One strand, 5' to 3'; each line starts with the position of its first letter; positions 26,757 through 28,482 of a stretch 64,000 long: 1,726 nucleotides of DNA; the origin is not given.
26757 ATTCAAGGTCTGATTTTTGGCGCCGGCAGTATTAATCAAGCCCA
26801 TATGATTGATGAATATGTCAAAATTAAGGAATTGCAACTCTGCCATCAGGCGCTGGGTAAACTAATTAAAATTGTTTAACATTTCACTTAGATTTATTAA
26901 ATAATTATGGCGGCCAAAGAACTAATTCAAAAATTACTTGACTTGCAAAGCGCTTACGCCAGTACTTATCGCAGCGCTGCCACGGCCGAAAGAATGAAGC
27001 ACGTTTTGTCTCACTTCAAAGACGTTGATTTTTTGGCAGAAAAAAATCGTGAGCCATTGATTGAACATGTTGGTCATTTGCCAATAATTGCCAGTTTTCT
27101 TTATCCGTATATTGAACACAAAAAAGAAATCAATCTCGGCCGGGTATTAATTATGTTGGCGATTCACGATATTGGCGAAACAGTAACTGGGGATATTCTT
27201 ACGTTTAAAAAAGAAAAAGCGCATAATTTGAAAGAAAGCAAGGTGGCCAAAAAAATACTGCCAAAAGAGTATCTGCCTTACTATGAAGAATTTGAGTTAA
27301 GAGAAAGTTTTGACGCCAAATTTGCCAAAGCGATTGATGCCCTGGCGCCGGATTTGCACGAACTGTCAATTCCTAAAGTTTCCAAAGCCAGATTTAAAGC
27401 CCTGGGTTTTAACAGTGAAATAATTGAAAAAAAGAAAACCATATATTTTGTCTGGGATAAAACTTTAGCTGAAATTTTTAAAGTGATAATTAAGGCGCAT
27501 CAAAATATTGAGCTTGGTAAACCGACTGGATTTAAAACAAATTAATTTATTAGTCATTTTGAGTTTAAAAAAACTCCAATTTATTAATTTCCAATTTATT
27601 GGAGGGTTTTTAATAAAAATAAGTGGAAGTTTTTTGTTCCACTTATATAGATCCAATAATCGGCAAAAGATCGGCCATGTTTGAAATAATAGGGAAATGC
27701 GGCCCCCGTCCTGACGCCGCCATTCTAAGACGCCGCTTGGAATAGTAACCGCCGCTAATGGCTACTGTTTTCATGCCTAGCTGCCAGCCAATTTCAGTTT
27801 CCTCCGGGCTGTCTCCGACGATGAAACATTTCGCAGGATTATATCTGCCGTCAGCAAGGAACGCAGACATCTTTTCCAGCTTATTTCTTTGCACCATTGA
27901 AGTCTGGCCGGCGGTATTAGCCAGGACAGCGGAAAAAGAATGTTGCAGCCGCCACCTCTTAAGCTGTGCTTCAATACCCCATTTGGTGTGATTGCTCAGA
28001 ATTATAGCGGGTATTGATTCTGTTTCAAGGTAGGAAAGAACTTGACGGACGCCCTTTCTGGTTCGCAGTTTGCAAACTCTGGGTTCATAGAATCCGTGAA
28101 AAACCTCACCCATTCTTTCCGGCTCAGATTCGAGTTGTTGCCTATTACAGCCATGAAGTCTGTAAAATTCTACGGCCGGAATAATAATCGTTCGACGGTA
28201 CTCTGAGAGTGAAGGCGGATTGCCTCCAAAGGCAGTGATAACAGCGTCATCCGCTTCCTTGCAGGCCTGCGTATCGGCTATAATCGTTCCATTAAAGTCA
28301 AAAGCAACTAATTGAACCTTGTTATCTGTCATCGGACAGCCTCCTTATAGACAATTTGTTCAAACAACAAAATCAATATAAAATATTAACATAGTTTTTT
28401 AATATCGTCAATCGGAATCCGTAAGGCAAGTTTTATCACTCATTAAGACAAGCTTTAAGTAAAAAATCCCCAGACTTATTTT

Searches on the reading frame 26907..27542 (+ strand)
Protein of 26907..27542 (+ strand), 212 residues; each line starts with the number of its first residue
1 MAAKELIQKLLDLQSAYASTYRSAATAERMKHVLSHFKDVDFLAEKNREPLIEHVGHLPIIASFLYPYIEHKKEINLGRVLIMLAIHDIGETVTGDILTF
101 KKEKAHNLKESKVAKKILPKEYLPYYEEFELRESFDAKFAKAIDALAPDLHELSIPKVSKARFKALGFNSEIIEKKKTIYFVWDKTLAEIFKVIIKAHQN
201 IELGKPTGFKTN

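Call 13: search_protein_families(library=pfam, proteins=[window:26907-27542:+], max_evalue=0.001)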
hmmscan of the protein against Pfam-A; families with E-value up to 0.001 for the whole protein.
window:26907-27542:+ (212 aa): 2 families
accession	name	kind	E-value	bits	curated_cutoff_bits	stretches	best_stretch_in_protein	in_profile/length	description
PF13023.12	HD_3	-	3e-15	56.9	22.5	1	46-163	18-142/165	HD domain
PF12917.13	YfbR-like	-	7.6e-07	29.4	25.9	1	46-112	21-89/182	5'-deoxynucleotidase YfbR-like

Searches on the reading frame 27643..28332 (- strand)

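Call 13: search_protein_families(library=pfam, proteins=[window:27643-28332:-], max_evalue=0.001)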
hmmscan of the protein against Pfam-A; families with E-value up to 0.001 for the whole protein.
window:27643-28332:- (229 aa): 4 families
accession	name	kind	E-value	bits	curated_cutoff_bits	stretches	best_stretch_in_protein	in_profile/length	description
PF13419.12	HAD_2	-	2.8e-11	44.3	23.8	1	10-192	2-178/178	Haloacid dehalogenase-like hydrolase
PF00702.32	Hydrolase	-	6.1e-06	27.2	26.4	1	7-177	2-182/191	haloacid dehalogenase-like hydrolase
PF12710.13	HAD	-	3.4e-05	24.8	27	1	9-176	1-182/189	haloacid dehalogenase-like hydrolase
PF13242.12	Hydrolase_like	-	0.00084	19.6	22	0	158-221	13-74/75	HAD-hyrolase-like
